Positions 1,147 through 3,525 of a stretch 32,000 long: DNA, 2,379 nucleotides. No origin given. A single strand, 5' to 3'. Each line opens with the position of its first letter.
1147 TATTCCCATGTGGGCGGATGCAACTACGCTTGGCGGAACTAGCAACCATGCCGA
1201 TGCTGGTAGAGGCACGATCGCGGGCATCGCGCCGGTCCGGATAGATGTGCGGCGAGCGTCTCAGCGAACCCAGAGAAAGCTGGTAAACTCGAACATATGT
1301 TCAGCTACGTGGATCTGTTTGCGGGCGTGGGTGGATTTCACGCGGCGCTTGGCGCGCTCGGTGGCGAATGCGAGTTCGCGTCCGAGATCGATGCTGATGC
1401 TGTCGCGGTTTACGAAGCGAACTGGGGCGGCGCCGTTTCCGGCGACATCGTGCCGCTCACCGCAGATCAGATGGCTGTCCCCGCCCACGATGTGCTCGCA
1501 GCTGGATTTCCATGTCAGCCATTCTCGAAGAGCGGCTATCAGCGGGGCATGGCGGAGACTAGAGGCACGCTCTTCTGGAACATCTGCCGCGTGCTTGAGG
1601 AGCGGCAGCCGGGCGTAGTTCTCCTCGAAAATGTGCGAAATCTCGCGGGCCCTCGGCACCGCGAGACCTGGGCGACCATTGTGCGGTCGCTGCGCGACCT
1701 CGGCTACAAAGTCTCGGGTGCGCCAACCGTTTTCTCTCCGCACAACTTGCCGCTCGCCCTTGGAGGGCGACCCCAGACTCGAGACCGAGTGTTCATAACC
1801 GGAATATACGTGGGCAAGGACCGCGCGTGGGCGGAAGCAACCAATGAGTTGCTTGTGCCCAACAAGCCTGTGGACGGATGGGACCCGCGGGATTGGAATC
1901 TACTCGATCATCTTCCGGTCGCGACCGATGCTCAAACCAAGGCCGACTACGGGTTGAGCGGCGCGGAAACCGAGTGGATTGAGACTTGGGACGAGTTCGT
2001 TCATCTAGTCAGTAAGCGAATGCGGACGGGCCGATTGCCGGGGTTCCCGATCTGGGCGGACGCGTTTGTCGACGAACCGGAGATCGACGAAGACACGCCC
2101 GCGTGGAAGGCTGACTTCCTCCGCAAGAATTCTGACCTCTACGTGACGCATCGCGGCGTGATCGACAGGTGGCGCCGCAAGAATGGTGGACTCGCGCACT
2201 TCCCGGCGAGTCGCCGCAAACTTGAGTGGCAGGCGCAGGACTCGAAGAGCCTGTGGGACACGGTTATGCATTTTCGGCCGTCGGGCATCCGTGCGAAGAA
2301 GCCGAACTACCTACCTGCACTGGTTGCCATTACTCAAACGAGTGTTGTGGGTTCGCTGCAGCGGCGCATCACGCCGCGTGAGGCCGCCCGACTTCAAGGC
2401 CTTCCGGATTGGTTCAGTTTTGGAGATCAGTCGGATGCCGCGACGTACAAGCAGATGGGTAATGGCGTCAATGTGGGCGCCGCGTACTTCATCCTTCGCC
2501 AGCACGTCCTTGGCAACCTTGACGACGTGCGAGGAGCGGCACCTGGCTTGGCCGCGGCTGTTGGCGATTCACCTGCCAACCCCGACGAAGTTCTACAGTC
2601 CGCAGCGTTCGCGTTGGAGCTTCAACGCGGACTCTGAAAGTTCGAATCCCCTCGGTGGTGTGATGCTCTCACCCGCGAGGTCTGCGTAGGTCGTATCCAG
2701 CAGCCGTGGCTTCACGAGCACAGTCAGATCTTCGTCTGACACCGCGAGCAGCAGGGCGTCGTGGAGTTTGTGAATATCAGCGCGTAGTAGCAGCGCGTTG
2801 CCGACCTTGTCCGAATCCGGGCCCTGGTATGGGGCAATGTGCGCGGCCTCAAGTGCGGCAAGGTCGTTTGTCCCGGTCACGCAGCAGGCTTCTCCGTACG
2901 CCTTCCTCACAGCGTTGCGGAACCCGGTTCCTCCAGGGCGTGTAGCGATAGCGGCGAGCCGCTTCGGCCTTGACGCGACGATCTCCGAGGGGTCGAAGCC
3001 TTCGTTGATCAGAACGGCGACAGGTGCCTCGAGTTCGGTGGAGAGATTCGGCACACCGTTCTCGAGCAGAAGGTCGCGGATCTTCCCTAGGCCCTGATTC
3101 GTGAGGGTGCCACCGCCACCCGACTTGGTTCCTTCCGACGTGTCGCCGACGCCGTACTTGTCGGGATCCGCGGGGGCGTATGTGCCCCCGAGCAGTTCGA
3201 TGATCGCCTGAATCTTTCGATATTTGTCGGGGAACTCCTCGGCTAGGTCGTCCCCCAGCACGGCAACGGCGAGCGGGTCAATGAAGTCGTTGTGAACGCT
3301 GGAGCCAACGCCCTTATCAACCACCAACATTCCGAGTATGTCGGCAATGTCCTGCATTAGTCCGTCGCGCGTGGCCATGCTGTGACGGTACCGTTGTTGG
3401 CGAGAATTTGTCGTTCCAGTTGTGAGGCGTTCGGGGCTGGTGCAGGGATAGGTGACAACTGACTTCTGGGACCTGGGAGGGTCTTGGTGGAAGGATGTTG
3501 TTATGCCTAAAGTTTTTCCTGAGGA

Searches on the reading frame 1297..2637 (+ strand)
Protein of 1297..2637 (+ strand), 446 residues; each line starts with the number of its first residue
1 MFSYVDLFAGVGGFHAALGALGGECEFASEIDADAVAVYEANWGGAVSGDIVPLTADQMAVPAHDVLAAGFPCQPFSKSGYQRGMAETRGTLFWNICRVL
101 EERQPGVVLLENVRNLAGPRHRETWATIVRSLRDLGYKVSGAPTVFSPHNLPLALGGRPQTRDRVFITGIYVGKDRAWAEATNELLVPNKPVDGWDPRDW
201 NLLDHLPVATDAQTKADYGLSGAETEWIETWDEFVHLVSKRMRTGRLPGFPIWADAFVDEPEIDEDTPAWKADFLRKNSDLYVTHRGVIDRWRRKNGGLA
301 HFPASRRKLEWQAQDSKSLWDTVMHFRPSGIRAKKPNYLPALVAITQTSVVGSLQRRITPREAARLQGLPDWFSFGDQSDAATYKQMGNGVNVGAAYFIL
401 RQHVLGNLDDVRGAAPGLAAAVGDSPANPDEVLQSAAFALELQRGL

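Call 13: search_protein_families(library=pfam, max_evalue=1, proteins=[window:1297-2634:+])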
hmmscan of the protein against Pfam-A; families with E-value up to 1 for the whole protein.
window:1297-2634:+ (446 aa): 1 family
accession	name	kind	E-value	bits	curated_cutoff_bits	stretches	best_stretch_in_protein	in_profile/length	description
PF00145.23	DNA_methylase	-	6.2e-70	236.6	22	1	2-403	1-322/324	C-5 cytosine-specific DNA methylase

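Call 20: find_encoding_contigs(protein=window:1297-2637:+, flank=10000, max_places=4)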
Protein window:1297-2637:+ (446 aa): no gene with exactly this product is on record in the collection.

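Call 49: list_cluster_members(proteins=[window:1297-2634:+, window:2593-3375:-, window:21886-22800:+, window:17819-18727:+, window:29146-30018:+, window:23587-23883:+, window:26056-26403:+, window:16420-16851:+, window:7368-16493:+, window:31415-31969:+])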
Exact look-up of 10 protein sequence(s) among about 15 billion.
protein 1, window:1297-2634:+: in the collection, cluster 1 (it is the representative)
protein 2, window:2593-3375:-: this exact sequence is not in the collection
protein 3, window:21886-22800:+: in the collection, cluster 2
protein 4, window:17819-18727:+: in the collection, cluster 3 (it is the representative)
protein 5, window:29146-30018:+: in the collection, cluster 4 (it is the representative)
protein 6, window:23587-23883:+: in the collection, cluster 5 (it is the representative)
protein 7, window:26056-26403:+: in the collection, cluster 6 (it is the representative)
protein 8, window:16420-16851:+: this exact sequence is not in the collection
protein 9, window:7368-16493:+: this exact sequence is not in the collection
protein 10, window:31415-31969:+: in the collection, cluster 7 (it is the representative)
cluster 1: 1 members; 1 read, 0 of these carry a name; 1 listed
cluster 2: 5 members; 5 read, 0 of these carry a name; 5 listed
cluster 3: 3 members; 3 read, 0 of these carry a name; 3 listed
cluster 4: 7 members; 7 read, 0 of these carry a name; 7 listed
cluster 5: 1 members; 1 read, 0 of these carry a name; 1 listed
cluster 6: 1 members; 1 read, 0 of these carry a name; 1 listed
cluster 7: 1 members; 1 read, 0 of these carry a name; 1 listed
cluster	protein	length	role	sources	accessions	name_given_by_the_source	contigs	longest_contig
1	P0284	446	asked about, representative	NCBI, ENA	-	-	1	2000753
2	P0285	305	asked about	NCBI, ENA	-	-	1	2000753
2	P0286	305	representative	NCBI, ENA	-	-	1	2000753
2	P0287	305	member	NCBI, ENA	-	-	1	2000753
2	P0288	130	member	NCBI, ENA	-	-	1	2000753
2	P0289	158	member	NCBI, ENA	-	-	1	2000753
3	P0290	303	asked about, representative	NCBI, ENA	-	-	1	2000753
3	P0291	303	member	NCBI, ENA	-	-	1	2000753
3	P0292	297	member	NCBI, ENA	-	-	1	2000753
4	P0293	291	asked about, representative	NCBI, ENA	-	-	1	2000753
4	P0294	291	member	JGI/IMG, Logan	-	-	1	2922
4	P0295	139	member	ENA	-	-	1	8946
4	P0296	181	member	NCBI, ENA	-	-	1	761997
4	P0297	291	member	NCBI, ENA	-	-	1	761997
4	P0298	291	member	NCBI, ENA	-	-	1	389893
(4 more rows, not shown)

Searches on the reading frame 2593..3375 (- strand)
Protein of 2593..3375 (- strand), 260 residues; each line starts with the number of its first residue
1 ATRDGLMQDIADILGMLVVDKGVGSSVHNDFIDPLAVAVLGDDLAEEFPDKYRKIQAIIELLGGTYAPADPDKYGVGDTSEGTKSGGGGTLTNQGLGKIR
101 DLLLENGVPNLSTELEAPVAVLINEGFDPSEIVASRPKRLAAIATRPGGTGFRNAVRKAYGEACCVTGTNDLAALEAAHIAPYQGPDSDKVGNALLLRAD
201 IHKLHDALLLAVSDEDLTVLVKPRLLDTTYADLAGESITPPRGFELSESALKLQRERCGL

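Call 13: search_protein_families(library=pfam, max_evalue=1, proteins=[window:2593-3375:-])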
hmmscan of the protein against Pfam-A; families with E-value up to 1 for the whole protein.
window:2593-3375:- (260 aa): 1 family
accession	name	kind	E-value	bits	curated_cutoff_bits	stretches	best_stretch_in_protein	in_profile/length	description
PF13391.12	HNH_2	-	3e-11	43.4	21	1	164-212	1-65/66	HNH endonuclease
